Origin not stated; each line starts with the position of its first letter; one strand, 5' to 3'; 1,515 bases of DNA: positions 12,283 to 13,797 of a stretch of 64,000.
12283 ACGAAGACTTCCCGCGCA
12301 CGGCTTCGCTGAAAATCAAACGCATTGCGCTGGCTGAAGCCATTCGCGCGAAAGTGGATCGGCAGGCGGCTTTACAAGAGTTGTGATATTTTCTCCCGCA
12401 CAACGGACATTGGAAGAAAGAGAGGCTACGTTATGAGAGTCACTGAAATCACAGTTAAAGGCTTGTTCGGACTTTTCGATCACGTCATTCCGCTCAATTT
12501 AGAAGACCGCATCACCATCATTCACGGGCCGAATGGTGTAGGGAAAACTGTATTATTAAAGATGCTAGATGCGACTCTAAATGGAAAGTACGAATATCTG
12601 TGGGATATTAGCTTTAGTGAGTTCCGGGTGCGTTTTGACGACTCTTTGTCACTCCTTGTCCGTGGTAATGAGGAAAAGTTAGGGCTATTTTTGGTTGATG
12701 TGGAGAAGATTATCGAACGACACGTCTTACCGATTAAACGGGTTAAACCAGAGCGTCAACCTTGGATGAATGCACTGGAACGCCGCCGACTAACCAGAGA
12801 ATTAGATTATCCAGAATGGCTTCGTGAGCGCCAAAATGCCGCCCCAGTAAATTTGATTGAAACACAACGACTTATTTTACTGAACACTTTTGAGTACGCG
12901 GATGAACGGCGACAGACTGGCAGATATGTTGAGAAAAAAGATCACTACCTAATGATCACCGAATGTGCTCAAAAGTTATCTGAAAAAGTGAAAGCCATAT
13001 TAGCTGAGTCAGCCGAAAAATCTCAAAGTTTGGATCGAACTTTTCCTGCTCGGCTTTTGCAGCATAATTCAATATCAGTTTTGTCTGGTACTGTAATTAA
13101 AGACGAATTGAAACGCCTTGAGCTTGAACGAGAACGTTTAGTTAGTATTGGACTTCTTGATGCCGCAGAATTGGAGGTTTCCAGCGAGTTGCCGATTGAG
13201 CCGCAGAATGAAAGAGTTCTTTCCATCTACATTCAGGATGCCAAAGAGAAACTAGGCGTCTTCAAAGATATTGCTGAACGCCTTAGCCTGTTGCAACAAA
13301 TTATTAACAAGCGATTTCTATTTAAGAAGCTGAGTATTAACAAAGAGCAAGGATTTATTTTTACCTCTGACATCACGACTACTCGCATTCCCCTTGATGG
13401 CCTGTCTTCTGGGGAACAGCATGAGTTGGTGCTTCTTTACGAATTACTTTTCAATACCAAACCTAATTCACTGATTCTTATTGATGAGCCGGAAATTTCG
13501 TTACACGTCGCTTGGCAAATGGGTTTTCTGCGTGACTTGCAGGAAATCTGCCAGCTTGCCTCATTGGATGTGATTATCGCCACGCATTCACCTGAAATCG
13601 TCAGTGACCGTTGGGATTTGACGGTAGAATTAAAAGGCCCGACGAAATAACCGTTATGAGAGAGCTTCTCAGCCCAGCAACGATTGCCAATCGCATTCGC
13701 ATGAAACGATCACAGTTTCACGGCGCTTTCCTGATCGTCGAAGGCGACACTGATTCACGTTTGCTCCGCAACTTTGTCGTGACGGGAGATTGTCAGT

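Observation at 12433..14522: PARIS-like two-gene defense module: ABC ATPase (AriA-like) plus DUF4435/TOPRIM protein (AriB-like) in an AT-rich islet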

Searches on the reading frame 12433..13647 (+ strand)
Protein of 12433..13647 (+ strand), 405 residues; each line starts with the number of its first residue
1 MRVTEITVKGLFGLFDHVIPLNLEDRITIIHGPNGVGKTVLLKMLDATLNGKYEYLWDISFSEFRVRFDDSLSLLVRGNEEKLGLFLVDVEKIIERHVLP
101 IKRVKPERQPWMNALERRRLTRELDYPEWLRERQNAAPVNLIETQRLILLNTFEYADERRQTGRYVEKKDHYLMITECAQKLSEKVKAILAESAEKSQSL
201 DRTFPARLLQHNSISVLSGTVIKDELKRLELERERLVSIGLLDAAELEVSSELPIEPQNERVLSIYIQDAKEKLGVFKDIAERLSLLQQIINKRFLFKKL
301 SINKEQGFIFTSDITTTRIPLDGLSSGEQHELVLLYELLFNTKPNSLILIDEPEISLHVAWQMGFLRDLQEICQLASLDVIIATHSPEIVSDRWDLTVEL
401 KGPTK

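Call 5: search_protein_families(library=pfam, proteins=[window:12433-13647:+], max_evalue=0.01)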
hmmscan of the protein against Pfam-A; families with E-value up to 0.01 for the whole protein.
window:12433-13647:+ (405 aa): 10 families
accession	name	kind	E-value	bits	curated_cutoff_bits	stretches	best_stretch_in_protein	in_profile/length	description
PF13175.12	AAA_15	-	1e-19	71.9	32.1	1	1-390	1-374/374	AAA ATPase domain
PF13304.12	AAA_21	-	3.1e-16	60.8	27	1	27-391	1-304/304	AAA domain, putative AbiEii toxin, Type IV TA system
PF13476.12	AAA_23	-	1.8e-06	29.2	27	1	12-150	7-87/201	AAA domain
PF00005.33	ABC_tran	-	3.3e-05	24.9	25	1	25-49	11-35/137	ABC transporter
PF13401.12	AAA_22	-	5.7e-05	23.9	27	1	25-58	5-33/130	AAA domain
PF02463.25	SMC_N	-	0.0007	19.5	40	0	3-43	2-42/220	RecF/RecN/SMC N terminal domain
PF13191.12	AAA_16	-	0.0039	18.2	32.6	0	26-58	25-52/167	AAA ATPase domain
PF20720.3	nSTAND3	-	0.0048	17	27.2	0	24-67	16-60/155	Novel STAND NTPase 3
PF24389.1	ORC-CDC6-like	-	0.0078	15.4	27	0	24-47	31-54/571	ORC-CDC6-like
PF05729.18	NACHT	-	0.009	16.3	26.7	0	26-49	1-24/167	NACHT domain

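Call 6: search_protein_families(library=padloc, proteins=[window:12433-13647:+], max_evalue=0.01)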
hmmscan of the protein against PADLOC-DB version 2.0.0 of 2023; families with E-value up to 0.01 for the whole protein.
window:12433-13647:+ (405 aa): 132 families (the best 25 are shown)
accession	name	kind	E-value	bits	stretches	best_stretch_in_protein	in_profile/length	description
PDLC04164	AriA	-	4.4e-26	90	2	278-395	125-241/253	-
PDLC02979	AriA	-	3.7e-24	84.2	1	1-390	1-373/373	-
PDLC00265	PtuA1|PtuA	-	2.2e-23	81.1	1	213-392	203-374/479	AAA ATPase domain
PDLC00273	PtuA1|PtuA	-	7.7e-21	72.5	1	285-392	166-271/375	AAA ATPase domain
PDLC00289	PtuA1|PtuA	-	1.1e-20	72.1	1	276-391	181-293/404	AAA ATPase domain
PDLC00303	PtuA1|PtuA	-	1.8e-20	71.4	1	297-391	191-283/386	AAA ATPase domain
PDLC00283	PtuA1|PtuA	-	2.7e-20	70.9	1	23-392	24-346/448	AAA ATPase domain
PDLC00266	PtuA1|PtuA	-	2.2e-19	68.1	1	304-393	294-383/483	AAA ATPase domain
PDLC02914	ATPase-Toprim_I-B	-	2.8e-19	67.6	2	279-390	139-248/443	-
PDLC00285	PtuA1|PtuA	-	1.1e-18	65.7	1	316-392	255-332/432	AAA ATPase domain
PDLC02980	AriA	-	3.7e-17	61.3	1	27-390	1-303/304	-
PDLC02981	AriAB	-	1e-16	58.8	2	313-391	298-378/694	-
PDLC04244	PDC-M01A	-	5.7e-16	56.4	2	304-390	308-392/482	-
PDLC00290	PtuA1|PtuA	-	3.4e-15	54.3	2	267-393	196-316/414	AAA ATPase domain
PDLC00308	PtuA1|PtuA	-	3.4e-15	54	1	315-391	271-349/449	AAA ATPase domain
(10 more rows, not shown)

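Call 7: search_protein_families(library=ncbifam, proteins=[window:12433-13647:+], max_evalue=0.01)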
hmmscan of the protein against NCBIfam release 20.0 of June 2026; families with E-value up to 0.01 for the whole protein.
window:12433-13647:+ (405 aa): 39 families (the best 25 are shown)
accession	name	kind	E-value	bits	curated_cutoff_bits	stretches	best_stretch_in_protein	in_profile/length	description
TIGR04435.1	restrict_AAA_1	hypoth_equivalog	2.2e-09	36.6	300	1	310-393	384-473/568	restriction system-associated AAA family ATPase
NF041760.1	PtuA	equivalog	4.8e-08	32.4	500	1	345-391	377-421/524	retron Ec78 anti-phage system effector ATPase PtuA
NF038234.1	retron_eff_Eco8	equivalog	8e-07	28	250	1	346-390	274-325/679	retron Eco8 family effector endonuclease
NF010068.0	PRK13548.1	equivalog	8.7e-07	28.3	261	0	323-385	137-201/261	heme ABC transporter ATP-binding protein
NF050005.1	ABC_ATPase_Uup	equivalog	5e-06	25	900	0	305-360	424-474/636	ATP-binding cassette ATPase Uup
NF000355.4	ribo_prot_ABC_F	equivalog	1.2e-05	24.4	380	1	24-50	339-364/499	ribosomal protection-like ABC-F family protein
NF008358.0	PRK11147.1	equivalog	1.5e-05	23.5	936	0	306-360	425-474/635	ABC transporter ATP-binding protein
TIGR03864.1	PQQ_ABC_ATP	hypoth_equivalog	1.8e-05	24.3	302.25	0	324-398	133-204/236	ABC transporter, ATP-binding subunit, PQQ-dependent alcohol dehydrogenase system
TIGR01189.1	ccmA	equivalog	6.9e-05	22.6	131.6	0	27-46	28-47/198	heme ABC exporter ATP-binding protein CcmA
TIGR03608.1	L_ocin_972_ABC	subfamily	9.1e-05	22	254.85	1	323-391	134-198/206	putative bacteriocin export ABC transporter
TIGR02673.1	FtsE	equivalog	0.00011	22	264.85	0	323-400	137-210/214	cell division ATP-binding protein FtsE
TIGR02315.1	ABC_phnC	equivalog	0.00011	21.7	266.1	1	322-392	144-211/243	phosphonate ABC transporter ATP-binding protein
NF040873.1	AztA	equivalog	0.00013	21.5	220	0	25-49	18-42/191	zinc ABC transporter ATP-binding protein AztA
NF010061.0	PRK13538.1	equivalog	0.00014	21.4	195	0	27-46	33-52/211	cytochrome c biogenesis heme-transporting ATPase CcmA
TIGR03873.1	F420-0_ABC_ATP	hypoth_equivalog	0.00014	21.2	372.4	0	322-386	136-196/256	putative F420-0 ABC transporter ATP-binding protein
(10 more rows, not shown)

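Call 8: search_solved_structures(query=window:12433-13647:+, max_evalue=0.001, show_alignments=2)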
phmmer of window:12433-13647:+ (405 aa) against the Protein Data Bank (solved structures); distinct sequences matched with E-value up to 0.001: 12.
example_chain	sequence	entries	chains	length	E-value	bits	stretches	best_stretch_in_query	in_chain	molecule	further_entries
8ux9_B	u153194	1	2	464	4.2e-16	62.7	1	319-399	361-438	AriA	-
8v45_A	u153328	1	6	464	4.3e-16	62.6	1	319-399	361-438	AriA antitoxin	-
8v46_A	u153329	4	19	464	1.1e-15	61.3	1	319-399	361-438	AriA antitoxin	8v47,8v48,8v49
6p74_A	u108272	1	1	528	2e-05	27.5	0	319-389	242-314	Putative ATP-dependent endonuclease of the OLD family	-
8ee4_A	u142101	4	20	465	2.2e-05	27.4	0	343-392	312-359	PtuA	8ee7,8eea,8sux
9vkz_A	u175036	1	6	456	4e-05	26.5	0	326-391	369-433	Retron Ec78 probable ATPase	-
9kjx_B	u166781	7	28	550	5.2e-05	26.1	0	329-391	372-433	AAA family ATPase | Retron I-A effector PtuA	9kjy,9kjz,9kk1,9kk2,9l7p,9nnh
9vh1_D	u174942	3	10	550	6.7e-05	25.8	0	326-391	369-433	Retron Ec78 probable ATPase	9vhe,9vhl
9u9y_A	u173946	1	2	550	0.00013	24.8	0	329-391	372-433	AAA family ATPase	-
9nnb_C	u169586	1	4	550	0.00014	24.8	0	329-391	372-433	Retron I-A effector PtuA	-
9nnk_C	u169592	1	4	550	0.00014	24.8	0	329-391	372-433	Retreon I-A effector PtuA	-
22bu_B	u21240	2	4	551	0.00022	24.1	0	331-391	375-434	AAA family ATPase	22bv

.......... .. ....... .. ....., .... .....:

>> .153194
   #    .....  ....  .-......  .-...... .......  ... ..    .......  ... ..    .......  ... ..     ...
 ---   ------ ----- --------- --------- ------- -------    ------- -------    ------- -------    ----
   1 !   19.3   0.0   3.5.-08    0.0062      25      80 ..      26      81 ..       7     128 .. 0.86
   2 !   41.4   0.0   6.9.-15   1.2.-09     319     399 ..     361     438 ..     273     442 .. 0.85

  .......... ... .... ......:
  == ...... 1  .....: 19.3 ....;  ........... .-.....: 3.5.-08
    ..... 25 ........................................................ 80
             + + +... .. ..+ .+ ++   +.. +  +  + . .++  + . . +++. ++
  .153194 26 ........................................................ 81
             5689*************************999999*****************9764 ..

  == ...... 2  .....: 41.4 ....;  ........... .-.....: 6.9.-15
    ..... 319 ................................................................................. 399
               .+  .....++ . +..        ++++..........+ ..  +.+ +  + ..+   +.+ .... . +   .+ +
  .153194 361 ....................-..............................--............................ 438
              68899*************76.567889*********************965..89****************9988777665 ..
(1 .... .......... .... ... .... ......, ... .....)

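Call 11: find_homologous_proteins(query=window:12433-13647:+, max_evalue=0.001)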
Query window:12433-13647:+ (405 aa): 5230 proteins with E <= 0.001 among 8000 candidates; the best 120 are listed.
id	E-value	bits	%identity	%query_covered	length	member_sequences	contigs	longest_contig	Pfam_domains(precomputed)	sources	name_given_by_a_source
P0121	5.5e-260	880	100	100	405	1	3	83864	PF13175.13,PF13476.13,PF13304.13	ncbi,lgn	-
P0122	2.6e-136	473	60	100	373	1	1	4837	PF13175.13,PF13476.13,PF13401.13,PF02463.26,PF13304.13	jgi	jgi:predicted ATP-binding protein involved in virulence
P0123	5.6e-121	423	54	100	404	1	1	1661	PF00005.34,PF13175.13,PF13476.13,PF13401.13,PF13304.13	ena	-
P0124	6.9e-120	419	55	100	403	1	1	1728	PF00005.34,PF13175.13,PF13304.13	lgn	-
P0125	8.9e-120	419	53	100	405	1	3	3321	PF13175.13,PF13476.13,PF13304.13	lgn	-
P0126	2.2e-114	401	50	100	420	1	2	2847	PF00005.34,PF13175.13,PF13304.13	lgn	-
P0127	1.2e-113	399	51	100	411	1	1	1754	PF00005.34,PF13175.13,PF13476.13,PF13304.13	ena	-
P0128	3.5e-112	394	53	100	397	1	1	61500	PF13175.13,PF13304.13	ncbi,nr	ncbi:MAG: AAA family ATPase [Acidobacteriota bacterium]|nr:AAA family ATPase [Acidobacteriota bacter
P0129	4.3e-100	354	43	100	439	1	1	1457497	PF00005.34,PF13175.13,PF13476.13,PF02463.26,PF13304.13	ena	-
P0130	2.3e-99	352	44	100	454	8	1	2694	PF00005.34,PF13175.13,PF13476.13,PF02463.26,PF13304.13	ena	-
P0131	2.6e-99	351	45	100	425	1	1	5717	PF13175.13,PF13304.13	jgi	jgi:predicted ATP-binding protein involved in virulence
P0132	9.2e-98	346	46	100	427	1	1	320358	PF00005.34,PF13175.13,PF13476.13,PF02463.26,PF13304.13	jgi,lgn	-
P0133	1.2e-97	346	41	100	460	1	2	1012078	PF00005.34,PF13175.13,PF13476.13,PF02463.26,PF13304.13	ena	-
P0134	1.3e-97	346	46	100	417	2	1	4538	PF00005.34,PF13175.13,PF02463.26,PF13304.13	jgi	-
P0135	3.4e-97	344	43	100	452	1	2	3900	PF00005.34,PF13175.13,PF13476.13,PF13304.13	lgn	-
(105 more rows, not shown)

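Call 38: predict_structure(alignment_id=A2)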
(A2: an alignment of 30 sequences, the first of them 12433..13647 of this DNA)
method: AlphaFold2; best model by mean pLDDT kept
length: 405 residues; sequences in the alignment: 30
mean_pLDDT: 82.6   pTM: 0.80
mean pLDDT of the five models: 82.6, 82.2, 80.7, 79.0, 77.9
residues with pLDDT >= 90: 201; 70-90: 131; 50-70: 37; < 50: 36
segments of 3 or more residues with pLDDT < 50: 108-112, 146-171
pLDDT, mean of each block of 10 residues (from residue 1): 94 91 93 81 94 87 95 90 91 91 53 54 79 91 58 38 38 80 95 93 88 79 92 92 75 82 91 93 95 91 94 90 85 91 91 56 80 94 82 84 72
secondary structure, 60 per line:
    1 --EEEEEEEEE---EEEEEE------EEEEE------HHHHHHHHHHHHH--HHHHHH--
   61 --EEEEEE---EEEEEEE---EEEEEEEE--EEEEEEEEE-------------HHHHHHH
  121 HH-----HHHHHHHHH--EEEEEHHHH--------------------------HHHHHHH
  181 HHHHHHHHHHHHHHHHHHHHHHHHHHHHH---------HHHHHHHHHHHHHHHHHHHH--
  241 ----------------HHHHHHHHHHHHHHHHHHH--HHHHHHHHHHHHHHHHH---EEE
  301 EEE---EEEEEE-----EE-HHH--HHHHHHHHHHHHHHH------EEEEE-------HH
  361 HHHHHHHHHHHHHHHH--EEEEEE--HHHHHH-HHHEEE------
elements in order: E3-11 E15-20 E27-31 H38-50 H53-58 E63-68 E72-78 E82-89 E92-100 H114-122 H128-136 E139-143 H144-147 H174-209 H219-238 H257-275 H278-294 E298-303 E307-312 H326-340 E347-351 H359-376 E379-384 H387-392 E397-399

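Call 45: fold_search(model_id=the predicted structure, library=pdb)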
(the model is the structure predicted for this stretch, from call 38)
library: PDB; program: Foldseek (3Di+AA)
matches with E <= 10: 951; with E <= 0.001: 126
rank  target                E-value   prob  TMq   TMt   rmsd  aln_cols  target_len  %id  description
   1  8v46_C                4.5e-18  1.00  0.67  0.66   6.9       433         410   17  CryoEM structure of AriA-AriB complex (Form I) (released 2024-06-26)
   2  8v45_B                5.8e-18  1.00  0.64  0.67   7.7       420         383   17  CryoEM structure of AriA-Ocr complex (released 2024-06-26)
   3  8v45_C                8.9e-18  1.00  0.62  0.67   8.0       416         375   16  CryoEM structure of AriA-Ocr complex (released 2024-06-26)
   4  8ux9_B                9.4e-18  1.00  0.62  0.63   7.5       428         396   18  Asymmetric unit of the PARIS Immune Complex at 3.2 Angstrom Resolution (released 2024-09-18)
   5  8v45_F                1.0e-17  1.00  0.64  0.67   7.7       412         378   17  CryoEM structure of AriA-Ocr complex (released 2024-06-26)
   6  8v49_C                1.0e-17  1.00  0.63  0.64   7.0       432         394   17  CryoEM structure of AriA (E393Q) sensory subunit (released 2024-06-26)
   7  8v46_B                1.0e-17  1.00  0.59  0.59   7.8       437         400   16  CryoEM structure of AriA-AriB complex (Form I) (released 2024-06-26)
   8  8v49_A                1.6e-17  1.00  0.62  0.62   9.6       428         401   18  CryoEM structure of AriA (E393Q) sensory subunit (released 2024-06-26)
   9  8v46_A                1.8e-17  1.00  0.63  0.63   7.4       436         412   16  CryoEM structure of AriA-AriB complex (Form I) (released 2024-06-26)
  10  8v45_D                2.5e-17  1.00  0.59  0.61   8.0       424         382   17  CryoEM structure of AriA-Ocr complex (released 2024-06-26)
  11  8ux9_C                3.3e-17  1.00  0.62  0.63   7.7       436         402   16  Asymmetric unit of the PARIS Immune Complex at 3.2 Angstrom Resolution (released 2024-09-18)
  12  8v45_E                1.7e-16  1.00  0.57  0.61   9.4       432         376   18  CryoEM structure of AriA-Ocr complex (released 2024-06-26)
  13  8v45_A                2.7e-16  1.00  0.57  0.60   9.6       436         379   17  CryoEM structure of AriA-Ocr complex (released 2024-06-26)
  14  8v49_B                2.7e-15  1.00  0.64  0.66   7.2       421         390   17  CryoEM structure of AriA (E393Q) sensory subunit (released 2024-06-26)
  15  8v47_H                1.6e-14  1.00  0.51  0.65  15.4       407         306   18  CryoEM structure of AriA-AriB complex (Form II) (released 2024-06-26)
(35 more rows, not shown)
